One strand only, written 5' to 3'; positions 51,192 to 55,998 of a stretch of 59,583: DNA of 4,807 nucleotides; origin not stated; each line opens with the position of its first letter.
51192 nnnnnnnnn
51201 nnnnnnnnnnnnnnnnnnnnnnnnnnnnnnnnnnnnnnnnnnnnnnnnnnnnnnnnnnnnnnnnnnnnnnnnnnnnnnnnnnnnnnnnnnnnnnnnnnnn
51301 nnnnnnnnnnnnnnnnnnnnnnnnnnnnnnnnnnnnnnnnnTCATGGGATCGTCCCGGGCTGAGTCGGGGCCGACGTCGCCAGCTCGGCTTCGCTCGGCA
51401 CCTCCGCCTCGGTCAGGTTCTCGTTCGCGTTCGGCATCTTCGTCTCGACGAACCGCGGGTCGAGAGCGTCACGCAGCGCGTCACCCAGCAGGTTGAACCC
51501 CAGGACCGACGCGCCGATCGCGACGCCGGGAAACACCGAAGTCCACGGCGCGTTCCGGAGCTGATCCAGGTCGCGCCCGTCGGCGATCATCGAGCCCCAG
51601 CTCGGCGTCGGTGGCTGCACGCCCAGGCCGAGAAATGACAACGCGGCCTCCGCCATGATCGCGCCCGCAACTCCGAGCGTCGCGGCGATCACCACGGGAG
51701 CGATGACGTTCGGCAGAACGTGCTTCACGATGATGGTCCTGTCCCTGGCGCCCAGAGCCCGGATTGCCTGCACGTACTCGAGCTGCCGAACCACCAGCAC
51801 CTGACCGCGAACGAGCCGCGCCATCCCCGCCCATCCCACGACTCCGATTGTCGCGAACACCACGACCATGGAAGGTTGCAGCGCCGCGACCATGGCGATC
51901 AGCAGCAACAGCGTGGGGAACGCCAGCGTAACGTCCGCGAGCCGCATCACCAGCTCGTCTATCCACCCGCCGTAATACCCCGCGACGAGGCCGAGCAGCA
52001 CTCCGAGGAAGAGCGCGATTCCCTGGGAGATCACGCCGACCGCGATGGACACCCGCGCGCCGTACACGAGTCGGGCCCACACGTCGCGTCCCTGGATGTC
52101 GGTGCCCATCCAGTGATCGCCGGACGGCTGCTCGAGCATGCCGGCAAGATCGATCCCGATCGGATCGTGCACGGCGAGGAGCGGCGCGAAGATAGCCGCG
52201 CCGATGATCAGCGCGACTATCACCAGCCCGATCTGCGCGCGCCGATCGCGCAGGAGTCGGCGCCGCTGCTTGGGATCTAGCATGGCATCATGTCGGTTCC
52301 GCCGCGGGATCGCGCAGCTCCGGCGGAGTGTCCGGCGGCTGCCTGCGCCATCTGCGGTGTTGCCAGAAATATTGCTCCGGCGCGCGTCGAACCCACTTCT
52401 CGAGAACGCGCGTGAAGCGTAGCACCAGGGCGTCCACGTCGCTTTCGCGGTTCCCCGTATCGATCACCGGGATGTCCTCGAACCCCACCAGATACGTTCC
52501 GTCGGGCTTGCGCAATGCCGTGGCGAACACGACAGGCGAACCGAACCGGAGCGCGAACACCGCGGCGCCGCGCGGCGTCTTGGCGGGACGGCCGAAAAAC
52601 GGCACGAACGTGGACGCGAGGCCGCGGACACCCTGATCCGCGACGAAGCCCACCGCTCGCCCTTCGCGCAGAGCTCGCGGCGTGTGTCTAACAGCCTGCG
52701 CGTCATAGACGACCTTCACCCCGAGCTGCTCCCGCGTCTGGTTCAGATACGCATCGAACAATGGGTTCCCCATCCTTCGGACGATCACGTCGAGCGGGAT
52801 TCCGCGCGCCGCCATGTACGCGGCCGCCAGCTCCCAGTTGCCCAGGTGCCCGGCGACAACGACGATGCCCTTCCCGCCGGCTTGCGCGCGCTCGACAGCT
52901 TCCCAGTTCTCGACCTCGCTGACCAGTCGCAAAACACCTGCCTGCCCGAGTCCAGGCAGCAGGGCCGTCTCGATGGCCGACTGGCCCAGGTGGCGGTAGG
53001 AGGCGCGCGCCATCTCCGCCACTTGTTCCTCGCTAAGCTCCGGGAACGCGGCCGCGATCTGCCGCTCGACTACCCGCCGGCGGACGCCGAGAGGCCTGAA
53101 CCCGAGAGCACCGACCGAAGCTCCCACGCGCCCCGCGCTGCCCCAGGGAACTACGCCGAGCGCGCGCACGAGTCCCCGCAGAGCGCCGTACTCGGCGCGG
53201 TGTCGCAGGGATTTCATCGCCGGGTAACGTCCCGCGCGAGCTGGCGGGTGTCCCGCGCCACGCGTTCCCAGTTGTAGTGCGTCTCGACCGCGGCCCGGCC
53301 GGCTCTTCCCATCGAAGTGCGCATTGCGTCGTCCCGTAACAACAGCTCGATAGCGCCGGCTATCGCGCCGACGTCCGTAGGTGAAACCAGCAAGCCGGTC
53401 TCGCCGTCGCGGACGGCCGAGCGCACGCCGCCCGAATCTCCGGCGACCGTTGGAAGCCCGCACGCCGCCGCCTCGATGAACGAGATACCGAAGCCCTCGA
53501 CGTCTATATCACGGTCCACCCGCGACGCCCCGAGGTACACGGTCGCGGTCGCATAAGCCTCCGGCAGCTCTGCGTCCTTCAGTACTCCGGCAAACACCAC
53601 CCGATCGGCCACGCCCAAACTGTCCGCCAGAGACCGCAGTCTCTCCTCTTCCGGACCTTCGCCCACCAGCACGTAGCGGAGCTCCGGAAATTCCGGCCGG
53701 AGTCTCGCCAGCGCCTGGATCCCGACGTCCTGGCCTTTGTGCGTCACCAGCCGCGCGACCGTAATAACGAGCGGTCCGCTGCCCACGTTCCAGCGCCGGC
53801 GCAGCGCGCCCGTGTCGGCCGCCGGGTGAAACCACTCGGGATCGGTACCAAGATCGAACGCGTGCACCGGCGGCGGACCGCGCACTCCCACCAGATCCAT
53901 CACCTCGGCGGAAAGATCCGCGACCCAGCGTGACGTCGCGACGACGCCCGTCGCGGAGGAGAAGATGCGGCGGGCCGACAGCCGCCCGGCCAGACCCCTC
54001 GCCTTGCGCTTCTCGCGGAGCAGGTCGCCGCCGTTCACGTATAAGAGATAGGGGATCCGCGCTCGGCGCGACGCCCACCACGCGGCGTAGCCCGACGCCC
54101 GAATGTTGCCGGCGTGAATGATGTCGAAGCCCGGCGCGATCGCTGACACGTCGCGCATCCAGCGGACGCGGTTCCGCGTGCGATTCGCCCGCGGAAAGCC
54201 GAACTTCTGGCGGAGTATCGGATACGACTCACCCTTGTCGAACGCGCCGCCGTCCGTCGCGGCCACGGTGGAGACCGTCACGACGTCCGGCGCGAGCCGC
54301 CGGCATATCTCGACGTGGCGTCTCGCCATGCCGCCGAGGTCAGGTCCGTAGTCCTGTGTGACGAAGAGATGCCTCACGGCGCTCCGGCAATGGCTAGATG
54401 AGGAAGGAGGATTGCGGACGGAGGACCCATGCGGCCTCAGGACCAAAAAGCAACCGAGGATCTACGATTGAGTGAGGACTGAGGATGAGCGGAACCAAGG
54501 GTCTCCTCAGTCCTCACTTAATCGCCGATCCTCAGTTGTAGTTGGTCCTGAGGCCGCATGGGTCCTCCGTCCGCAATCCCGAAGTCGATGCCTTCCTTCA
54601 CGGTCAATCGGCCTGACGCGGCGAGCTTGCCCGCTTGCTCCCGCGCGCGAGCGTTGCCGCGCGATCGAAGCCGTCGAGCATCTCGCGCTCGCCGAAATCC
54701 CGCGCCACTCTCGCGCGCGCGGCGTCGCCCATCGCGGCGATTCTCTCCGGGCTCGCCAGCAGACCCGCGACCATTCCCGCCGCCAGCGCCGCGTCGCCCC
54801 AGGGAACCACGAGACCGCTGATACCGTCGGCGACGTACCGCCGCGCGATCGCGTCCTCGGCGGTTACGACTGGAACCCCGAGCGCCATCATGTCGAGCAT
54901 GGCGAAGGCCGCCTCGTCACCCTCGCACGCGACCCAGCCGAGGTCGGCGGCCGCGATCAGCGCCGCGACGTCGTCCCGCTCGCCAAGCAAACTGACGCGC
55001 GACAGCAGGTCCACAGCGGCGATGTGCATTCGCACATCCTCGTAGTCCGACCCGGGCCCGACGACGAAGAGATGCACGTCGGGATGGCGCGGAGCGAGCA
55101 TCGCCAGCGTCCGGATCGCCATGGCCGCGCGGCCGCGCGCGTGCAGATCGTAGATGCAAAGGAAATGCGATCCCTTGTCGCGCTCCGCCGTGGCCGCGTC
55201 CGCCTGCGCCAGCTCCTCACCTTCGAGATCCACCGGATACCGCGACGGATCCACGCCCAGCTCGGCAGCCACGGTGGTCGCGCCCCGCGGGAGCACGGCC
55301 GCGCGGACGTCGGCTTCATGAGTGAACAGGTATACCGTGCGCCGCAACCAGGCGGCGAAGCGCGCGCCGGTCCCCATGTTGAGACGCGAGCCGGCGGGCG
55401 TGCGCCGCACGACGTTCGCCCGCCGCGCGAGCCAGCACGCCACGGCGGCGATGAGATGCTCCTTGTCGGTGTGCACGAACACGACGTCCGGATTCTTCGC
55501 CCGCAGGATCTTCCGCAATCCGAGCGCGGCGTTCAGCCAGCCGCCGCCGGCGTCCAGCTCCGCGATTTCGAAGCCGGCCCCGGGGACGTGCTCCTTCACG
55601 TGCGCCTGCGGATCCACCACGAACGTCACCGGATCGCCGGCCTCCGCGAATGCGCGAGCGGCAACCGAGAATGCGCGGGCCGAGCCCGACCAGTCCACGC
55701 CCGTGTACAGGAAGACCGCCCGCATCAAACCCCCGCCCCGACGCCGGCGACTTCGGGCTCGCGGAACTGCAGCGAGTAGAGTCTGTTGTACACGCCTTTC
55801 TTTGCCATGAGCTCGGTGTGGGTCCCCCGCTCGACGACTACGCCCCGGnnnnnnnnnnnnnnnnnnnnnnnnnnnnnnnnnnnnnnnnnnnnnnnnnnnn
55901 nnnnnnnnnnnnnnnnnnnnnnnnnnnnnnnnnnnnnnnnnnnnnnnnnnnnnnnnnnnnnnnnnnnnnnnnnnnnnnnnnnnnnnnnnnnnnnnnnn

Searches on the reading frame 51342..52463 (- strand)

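Call 63: search_protein_families(library=pfam, proteins=[window:51342-52463:-], max_evalue=0.0001)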
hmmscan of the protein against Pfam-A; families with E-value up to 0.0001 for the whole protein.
window:51342-52463:- (373 aa): 2 families
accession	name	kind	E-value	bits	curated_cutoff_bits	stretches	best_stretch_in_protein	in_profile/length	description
PF00528.27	BPD_transp_1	-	1.2e-32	113.6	26.4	1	154-338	1-182/184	Binding-protein-dependent transport system inner membrane component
PF12911.12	OppC_N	-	3e-09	37.1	23.9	1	67-107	7-47/53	N-terminal TM domain of oligopeptide transport permease C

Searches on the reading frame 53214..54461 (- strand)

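Call 75: search_protein_families(library=pfam, proteins=[window:53214-54461:-], max_evalue=0.01)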
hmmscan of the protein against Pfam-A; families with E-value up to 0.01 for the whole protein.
window:53214-54461:- (415 aa): 6 families
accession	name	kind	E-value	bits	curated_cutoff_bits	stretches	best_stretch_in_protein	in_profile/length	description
PF00534.26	Glycos_transf_1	-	9.2e-41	139.7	26.4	1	228-389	14-170/172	Glycosyl transferases group 1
PF13692.12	Glyco_trans_1_4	-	3.7e-32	112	27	1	230-377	2-142/142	Glycosyl transferases group 1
PF13579.12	Glyco_trans_4_4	-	3e-13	50.8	29.7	1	43-186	1-144/158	Glycosyl transferase 4-like domain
PF13524.12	Glyco_trans_1_2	-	1.1e-12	48.6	25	1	251-404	9-141/144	Glycosyl transferase-like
PF13439.12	Glyco_transf_4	-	7.7e-12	46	28.5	1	43-186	2-150/170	Glycosyltransferase Family 4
PF20706.3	GT4-conflict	-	4.3e-11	42.9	26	1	32-403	1-383/385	Family 4 Glycosyltransferase in conflict systems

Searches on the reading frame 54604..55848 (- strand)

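Call 75: search_protein_families(library=pfam, proteins=[window:54604-55848:-], max_evalue=0.01)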
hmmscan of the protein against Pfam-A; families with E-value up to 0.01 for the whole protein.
window:54604-55848:- (414 aa): 6 families
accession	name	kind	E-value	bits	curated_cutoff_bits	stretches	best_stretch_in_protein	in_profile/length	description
PF13692.12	Glyco_trans_1_4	-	6.2e-15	56.1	27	1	239-362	15-138/142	Glycosyl transferases group 1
PF00534.26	Glycos_transf_1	-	3.6e-14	53.1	26.4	1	225-379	14-171/172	Glycosyl transferases group 1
PF13579.12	Glyco_trans_4_4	-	2.9e-07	31.4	29.7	1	55-204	2-152/158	Glycosyl transferase 4-like domain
PF13439.12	Glyco_transf_4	-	6.6e-07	29.9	28.5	1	55-203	3-158/170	Glycosyltransferase Family 4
PF13477.12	Glyco_trans_4_2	-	4e-05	24.2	23.4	1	65-153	18-108/139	Glycosyl transferase 4-like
PF13524.12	Glyco_trans_1_2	-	0.00066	20.1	25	1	255-384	12-132/144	Glycosyl transferase-like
